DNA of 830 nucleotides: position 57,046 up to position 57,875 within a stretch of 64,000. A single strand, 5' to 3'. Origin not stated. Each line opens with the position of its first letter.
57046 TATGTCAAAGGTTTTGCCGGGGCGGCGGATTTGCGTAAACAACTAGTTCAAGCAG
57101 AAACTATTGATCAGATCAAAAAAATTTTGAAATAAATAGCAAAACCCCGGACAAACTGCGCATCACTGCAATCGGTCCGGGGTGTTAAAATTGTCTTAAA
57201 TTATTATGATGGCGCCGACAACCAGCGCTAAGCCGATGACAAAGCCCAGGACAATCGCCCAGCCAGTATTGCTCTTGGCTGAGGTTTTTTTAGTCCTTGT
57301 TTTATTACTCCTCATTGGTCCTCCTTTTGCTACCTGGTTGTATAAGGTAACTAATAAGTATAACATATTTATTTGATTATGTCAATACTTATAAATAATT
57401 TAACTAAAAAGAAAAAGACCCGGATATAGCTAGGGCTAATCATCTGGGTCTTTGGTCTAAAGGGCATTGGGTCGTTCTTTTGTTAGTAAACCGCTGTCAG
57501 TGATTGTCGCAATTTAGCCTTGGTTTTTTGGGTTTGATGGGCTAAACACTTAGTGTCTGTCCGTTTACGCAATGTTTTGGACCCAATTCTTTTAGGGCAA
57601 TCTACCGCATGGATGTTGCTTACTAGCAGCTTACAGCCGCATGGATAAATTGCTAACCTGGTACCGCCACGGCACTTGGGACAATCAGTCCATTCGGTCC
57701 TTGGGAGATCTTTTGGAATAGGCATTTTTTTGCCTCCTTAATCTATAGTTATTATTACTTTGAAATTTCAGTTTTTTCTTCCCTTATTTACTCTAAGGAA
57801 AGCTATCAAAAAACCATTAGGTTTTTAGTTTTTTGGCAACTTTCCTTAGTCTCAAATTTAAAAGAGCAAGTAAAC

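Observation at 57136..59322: GC-rich island with a duplicated module: conserved regulatory element, small Cys-rich MPIP protein, and paralogous ~130-aa proteins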

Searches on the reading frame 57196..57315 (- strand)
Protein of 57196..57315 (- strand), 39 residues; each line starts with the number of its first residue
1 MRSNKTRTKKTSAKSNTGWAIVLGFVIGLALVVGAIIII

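Call 6: search_protein_families(library=pfam, max_evalue=1, proteins=[window:57196-57315:-])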
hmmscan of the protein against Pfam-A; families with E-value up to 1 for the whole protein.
window:57196-57315:- (39 aa): 4 families
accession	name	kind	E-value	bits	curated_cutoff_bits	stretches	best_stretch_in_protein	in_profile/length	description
PF11239.13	DUF3040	-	0.058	14.1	24.7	1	3-37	31-64/84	Protein of unknown function (DUF3040)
PF08122.17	NDUF_B12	-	0.11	12.8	22.7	1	7-38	11-42/55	NADH-ubiquinone oxidoreductase B12 subunit family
PF16959.10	Collectrin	-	0.12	12.5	27.1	1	12-39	119-146/154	Renal amino acid transporter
PF07850.20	Renin_r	-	0.19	12.2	27.8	1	8-38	25-55/79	Renin receptor-like transmembrane spanning segment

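Call 54: search_protein_families(library=padloc, max_evalue=1, proteins=[window:57196-57315:-])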
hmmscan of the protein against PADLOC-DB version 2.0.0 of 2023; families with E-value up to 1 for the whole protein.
window:57196-57315:- (39 aa): 0 families

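Call 55: search_protein_families(library=phrogs, max_evalue=1, proteins=[window:57196-57315:-])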
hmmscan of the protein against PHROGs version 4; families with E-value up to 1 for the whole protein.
window:57196-57315:- (39 aa): 1 family
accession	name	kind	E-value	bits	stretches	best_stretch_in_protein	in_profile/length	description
phrog_19997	-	unknown function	0.37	11.5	1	20-36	13-29/44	-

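Call 56: search_protein_families(library=ncbifam, max_evalue=1, proteins=[window:57196-57315:-])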
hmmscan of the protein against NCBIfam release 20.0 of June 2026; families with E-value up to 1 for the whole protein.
window:57196-57315:- (39 aa): 2 families
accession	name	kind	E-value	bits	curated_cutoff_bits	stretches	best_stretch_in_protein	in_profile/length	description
TIGR03927.1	T7SS_EssA_Firm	equivalog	0.016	15.1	32.45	1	3-38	108-143/151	type VII secretion protein EssA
NF052624.1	TLTLP_motif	equivalog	0.12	12.3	45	1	1-29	1-28/58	TLTLP motif-containing protein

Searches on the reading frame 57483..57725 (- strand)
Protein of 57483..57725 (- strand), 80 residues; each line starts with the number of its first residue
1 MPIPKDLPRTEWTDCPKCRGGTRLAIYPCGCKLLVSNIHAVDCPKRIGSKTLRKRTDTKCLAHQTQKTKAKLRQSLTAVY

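Call 6: search_protein_families(library=pfam, max_evalue=1, proteins=[window:57483-57725:-])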
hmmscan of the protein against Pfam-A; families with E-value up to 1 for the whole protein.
window:57483-57725:- (80 aa): 1 family
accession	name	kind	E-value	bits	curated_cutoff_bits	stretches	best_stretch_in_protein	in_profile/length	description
PF15025.12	C5orf34-like_N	-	0.057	13.9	27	1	19-57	14-52/70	C5orf34-like, N-terminal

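Call 19: find_homologous_proteins(query=A3, max_evalue=1)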
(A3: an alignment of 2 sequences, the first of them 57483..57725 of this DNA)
Query A3 (2 sequences) (80 aa, profile of the alignment): 1 proteins with E <= 1 among 2 candidates.
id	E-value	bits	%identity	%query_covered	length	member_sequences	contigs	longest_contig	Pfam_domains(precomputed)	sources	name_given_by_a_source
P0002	1.5e-41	158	100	100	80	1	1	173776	-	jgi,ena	-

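Call 54: search_protein_families(library=padloc, max_evalue=1, proteins=[window:57483-57725:-])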
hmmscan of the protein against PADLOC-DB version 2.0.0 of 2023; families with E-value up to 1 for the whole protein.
window:57483-57725:- (80 aa): 0 families

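Call 55: search_protein_families(library=phrogs, max_evalue=1, proteins=[window:57483-57725:-])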
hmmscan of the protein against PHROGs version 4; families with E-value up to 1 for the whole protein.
window:57483-57725:- (80 aa): 1 family
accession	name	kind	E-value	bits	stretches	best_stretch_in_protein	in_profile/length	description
phrog_36481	-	unknown function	0.19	12.8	1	3-32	5-32/60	-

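Call 56: search_protein_families(library=ncbifam, max_evalue=1, proteins=[window:57483-57725:-])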
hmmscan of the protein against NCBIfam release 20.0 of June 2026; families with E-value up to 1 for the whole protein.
window:57483-57725:- (80 aa): 0 families

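Call 65: search_solved_structures(query=A8, max_evalue=10)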
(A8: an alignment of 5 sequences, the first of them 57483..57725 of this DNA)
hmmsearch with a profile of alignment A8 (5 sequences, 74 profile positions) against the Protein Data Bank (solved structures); distinct sequences matched with E-value up to 10: 0.

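Call 72: predict_structure(alignment_id=A3)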
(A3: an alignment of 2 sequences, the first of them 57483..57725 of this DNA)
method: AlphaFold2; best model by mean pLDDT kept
length: 80 residues; sequences in the alignment: 2
mean_pLDDT: 65.5   pTM: 0.42
mean pLDDT of the five models: 65.5, 62.9, 52.7, 49.9, 43.5
residues with pLDDT >= 90: 0; 70-90: 33; 50-70: 39; < 50: 8
segments of 3 or more residues with pLDDT < 50: 1-4
pLDDT, mean of each block of 10 residues (from residue 1): 56 81 78 77 65 54 60 53
secondary structure, 60 per line:
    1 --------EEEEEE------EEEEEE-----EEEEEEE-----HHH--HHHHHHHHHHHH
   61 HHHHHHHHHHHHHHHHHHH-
elements in order: E9-14 E21-26 E32-38 H49-79
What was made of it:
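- AlphaFold2 gives a three-stranded sheet with Cys knuckles (core pLDDT about 80) followed by a helix (call 72).
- Tried and rejected: The 2-sequence model is of low confidence (call 72).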

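Call 95: search_protein_families(library=pfam, alignment_id=A11, max_evalue=10)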
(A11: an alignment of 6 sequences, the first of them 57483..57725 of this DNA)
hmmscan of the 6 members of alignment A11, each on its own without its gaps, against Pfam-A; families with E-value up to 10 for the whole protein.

A. member 1, window:57483-57725:- (80 aa): 1 family
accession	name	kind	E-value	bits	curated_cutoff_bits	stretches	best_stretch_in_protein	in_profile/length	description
PF15025.12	C5orf34-like_N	-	0.057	13.9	27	1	19-57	14-52/70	C5orf34-like, N-terminal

B. families by the number of members that match (of 6 scanned): 2 families
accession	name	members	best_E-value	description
PF15025.12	C5orf34-like_N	1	0.057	C5orf34-like, N-terminal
PF12906.13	RINGv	1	0.57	RING-variant domain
